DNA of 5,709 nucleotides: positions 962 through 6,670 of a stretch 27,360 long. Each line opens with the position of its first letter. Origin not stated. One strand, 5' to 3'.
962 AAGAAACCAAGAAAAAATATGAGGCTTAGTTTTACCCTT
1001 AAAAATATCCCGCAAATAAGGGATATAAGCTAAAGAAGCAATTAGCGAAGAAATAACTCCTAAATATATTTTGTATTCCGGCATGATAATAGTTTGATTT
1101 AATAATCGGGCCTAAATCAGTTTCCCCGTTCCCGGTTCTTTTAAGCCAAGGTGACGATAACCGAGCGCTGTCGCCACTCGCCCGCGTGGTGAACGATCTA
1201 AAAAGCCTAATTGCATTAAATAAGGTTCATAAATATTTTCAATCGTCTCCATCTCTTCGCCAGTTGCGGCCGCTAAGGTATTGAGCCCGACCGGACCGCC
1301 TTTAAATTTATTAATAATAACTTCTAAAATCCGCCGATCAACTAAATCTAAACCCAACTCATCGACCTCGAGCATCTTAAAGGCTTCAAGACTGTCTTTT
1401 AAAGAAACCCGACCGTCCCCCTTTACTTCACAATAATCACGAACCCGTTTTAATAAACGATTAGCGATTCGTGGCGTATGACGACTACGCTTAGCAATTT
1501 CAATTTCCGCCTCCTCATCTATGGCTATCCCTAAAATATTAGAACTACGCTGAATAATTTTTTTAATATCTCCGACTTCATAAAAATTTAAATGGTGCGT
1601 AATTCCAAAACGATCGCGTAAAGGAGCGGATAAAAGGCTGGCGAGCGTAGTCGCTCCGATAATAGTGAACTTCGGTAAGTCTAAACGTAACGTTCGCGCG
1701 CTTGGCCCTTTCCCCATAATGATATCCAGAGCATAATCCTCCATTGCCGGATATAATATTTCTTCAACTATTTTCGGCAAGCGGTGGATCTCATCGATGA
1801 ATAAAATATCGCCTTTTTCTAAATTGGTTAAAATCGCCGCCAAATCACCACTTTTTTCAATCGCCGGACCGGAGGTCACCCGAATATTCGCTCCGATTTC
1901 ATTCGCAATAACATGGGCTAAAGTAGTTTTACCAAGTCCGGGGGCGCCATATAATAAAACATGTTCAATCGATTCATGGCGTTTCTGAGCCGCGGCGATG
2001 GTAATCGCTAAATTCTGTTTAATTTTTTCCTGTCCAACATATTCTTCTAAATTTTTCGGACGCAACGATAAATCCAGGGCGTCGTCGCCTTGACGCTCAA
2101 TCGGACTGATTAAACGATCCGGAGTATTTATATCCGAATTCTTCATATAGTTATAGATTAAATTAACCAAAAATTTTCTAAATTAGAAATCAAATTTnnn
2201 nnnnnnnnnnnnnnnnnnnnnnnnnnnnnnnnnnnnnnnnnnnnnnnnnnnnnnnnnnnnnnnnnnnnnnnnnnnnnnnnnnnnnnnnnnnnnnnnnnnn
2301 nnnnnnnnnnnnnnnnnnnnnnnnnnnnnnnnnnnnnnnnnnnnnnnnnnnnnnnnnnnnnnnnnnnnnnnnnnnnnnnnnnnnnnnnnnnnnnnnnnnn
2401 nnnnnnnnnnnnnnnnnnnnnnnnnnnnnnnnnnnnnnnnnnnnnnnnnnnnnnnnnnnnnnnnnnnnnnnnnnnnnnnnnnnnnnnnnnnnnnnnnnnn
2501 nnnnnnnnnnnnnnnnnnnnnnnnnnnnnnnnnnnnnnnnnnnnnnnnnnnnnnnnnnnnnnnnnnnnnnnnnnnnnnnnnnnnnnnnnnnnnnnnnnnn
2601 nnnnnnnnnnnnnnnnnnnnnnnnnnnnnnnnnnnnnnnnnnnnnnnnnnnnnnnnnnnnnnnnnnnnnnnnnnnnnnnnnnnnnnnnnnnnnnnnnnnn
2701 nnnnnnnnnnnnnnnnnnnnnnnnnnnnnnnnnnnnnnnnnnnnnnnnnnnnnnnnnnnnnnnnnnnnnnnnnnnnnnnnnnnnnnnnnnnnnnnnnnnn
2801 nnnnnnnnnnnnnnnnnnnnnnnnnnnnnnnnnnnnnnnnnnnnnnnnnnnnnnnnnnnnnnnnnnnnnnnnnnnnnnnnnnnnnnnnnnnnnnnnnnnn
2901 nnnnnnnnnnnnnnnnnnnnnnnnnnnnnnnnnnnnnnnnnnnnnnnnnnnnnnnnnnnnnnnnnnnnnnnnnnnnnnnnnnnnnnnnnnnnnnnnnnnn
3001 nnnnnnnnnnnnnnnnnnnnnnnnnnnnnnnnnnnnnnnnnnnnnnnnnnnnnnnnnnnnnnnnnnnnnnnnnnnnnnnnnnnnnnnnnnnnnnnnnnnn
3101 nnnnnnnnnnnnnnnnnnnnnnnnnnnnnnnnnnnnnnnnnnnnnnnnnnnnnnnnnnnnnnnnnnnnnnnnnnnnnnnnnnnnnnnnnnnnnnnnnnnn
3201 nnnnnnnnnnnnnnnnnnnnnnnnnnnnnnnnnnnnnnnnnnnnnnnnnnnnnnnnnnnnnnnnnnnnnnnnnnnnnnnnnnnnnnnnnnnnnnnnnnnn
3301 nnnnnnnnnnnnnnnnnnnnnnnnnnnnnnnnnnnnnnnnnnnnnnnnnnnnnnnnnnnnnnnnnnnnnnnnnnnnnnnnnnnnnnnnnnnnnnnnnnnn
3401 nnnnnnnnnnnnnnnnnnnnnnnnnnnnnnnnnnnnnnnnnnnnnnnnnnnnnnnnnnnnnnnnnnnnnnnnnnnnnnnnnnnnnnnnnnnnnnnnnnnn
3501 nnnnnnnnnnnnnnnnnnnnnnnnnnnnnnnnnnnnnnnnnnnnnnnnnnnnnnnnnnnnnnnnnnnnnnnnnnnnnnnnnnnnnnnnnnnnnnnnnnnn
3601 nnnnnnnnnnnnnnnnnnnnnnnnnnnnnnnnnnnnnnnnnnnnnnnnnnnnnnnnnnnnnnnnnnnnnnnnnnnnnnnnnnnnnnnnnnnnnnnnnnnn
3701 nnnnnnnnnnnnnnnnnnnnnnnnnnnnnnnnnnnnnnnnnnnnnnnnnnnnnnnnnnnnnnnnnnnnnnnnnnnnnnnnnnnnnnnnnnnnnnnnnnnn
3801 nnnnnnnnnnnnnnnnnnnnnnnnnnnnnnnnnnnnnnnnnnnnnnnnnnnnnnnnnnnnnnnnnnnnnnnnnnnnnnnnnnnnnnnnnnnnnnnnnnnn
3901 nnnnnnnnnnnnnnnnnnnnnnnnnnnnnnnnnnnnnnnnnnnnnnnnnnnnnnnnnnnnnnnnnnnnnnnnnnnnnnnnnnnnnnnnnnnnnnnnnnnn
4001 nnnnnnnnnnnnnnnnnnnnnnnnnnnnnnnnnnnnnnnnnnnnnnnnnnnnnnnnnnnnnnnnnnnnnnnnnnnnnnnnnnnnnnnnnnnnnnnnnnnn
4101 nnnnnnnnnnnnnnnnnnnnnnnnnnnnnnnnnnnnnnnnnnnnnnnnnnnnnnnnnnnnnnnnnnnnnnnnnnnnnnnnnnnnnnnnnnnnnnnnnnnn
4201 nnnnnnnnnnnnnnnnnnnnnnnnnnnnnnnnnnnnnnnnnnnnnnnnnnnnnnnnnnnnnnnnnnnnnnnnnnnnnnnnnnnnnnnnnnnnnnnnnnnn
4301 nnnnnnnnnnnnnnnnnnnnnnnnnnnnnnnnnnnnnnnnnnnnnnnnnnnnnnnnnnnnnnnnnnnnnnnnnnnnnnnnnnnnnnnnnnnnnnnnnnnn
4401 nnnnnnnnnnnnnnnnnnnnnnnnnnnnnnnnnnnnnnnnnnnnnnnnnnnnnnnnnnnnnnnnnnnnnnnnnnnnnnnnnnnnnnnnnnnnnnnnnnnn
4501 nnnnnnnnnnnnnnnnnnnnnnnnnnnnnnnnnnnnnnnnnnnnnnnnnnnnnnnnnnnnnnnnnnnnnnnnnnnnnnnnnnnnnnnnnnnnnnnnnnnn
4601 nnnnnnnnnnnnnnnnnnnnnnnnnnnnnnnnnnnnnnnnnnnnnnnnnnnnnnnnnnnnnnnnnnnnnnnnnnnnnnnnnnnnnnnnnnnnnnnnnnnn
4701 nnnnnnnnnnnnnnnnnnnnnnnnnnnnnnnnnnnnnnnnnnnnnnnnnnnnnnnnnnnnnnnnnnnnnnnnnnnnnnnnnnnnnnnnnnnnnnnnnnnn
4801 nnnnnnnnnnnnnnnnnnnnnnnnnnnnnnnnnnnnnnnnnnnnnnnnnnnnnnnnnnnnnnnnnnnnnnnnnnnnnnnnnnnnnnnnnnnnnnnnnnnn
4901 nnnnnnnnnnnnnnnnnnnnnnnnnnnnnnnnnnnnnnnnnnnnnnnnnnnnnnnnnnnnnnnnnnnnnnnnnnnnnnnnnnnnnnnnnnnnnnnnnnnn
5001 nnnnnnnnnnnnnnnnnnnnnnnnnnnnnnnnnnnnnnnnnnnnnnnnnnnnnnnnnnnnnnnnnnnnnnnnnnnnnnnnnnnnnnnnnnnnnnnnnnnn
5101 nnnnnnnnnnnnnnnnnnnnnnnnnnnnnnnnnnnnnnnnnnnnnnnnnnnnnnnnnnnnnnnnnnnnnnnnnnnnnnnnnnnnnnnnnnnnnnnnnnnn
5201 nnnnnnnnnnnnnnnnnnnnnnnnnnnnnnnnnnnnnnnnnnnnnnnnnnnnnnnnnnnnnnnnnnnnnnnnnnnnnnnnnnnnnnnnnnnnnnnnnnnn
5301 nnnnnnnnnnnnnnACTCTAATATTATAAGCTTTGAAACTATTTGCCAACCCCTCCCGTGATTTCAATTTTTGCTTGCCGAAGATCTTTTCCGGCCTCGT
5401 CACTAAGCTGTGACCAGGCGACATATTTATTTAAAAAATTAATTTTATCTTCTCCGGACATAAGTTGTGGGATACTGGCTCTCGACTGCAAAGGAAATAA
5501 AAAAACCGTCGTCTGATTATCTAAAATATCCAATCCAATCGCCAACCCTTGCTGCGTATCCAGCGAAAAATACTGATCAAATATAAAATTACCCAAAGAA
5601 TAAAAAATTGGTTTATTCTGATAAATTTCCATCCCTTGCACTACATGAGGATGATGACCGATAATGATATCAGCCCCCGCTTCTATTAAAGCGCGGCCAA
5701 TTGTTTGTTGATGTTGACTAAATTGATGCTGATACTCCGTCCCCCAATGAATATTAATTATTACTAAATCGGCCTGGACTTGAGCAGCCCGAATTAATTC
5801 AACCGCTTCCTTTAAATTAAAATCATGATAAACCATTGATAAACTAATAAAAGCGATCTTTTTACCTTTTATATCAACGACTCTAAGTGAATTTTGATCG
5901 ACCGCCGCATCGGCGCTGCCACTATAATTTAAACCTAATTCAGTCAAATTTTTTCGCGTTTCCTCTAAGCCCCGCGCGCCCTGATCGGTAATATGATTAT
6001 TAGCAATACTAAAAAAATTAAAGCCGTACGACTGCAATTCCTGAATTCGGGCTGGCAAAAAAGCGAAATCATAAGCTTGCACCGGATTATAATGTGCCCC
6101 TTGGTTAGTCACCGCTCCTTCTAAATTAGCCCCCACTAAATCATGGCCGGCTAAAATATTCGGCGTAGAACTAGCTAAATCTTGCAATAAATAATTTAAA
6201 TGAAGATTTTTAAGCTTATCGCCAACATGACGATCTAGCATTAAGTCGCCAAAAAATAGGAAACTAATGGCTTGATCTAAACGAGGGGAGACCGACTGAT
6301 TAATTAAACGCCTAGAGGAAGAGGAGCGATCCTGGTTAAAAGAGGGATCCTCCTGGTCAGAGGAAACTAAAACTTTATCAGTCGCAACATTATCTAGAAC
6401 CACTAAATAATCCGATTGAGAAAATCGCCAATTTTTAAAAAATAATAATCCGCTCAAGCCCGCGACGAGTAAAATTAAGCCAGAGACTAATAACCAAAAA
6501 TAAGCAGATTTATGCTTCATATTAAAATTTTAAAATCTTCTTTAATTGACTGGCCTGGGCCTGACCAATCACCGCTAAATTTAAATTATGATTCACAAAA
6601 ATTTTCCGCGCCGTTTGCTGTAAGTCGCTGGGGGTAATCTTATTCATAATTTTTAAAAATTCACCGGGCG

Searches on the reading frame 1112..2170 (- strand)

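Call 77: search_protein_families(library=pfam, proteins=[window:1112-2170:-], max_evalue=0.0001)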
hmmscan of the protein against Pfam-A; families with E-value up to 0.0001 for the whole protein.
window:1112-2170:- (352 aa): 11 families
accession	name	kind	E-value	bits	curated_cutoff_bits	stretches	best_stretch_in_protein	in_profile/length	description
PF05496.18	RuvB_N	-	1.4e-78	262.6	27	1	36-194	1-159/159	Holliday junction DNA helicase RuvB P-loop domain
PF17864.7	AAA_lid_4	-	1.1e-27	96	27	1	197-270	1-74/74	RuvB AAA lid domain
PF05491.19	RuvB_C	-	5.4e-24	84.4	24.7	1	271-341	1-71/72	RuvB C-terminal winged helix domain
PF00004.35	AAA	-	7.8e-20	72.1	21.2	1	71-191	1-126/131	ATPase family associated with various cellular activities (AAA)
PF07728.20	AAA_5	-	5.2e-10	39.9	22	1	70-188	1-139/139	AAA domain (dynein-related subfamily)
PF13173.12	AAA_14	-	1.8e-05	25.2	27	1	71-150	5-93/129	AAA domain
PF13191.12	AAA_16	-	2e-05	25.6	32.6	1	61-106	17-63/167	AAA ATPase domain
PF01078.27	Mg_chelatase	-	2e-05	24.5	20.3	0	41-89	2-43/207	Magnesium chelatase, subunit ChlI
PF06068.19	TIP49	-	2.8e-05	23.9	23.8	1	42-99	24-81/347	TIP49 P-loop domain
PF20720.3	nSTAND3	-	9.8e-05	22.5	27.2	0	60-126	9-72/155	Novel STAND NTPase 3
PF05673.19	DUF815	-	9.9e-05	22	23.8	0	39-127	25-115/249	Protein of unknown function (DUF815)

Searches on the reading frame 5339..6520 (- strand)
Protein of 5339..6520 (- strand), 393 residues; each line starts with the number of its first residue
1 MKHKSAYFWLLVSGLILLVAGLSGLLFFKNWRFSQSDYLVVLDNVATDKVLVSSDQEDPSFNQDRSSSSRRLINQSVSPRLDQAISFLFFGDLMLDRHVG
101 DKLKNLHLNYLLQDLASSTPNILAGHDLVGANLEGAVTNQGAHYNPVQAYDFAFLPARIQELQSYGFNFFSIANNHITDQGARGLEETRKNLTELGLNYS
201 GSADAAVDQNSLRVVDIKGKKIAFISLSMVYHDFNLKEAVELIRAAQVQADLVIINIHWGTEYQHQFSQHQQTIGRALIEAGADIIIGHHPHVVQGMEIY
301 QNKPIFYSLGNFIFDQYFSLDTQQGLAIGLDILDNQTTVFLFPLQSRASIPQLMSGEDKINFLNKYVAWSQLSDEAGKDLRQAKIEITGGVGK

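Call 77: search_protein_families(library=pfam, proteins=[window:5339-6520:-], max_evalue=0.0001)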
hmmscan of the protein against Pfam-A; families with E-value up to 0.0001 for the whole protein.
window:5339-6520:- (393 aa): 1 family
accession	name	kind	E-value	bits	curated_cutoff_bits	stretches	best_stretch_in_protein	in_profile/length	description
PF09587.15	PGA_cap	-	3.1e-61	207.5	27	1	87-316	2-255/255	Bacterial capsule synthesis protein PGA_cap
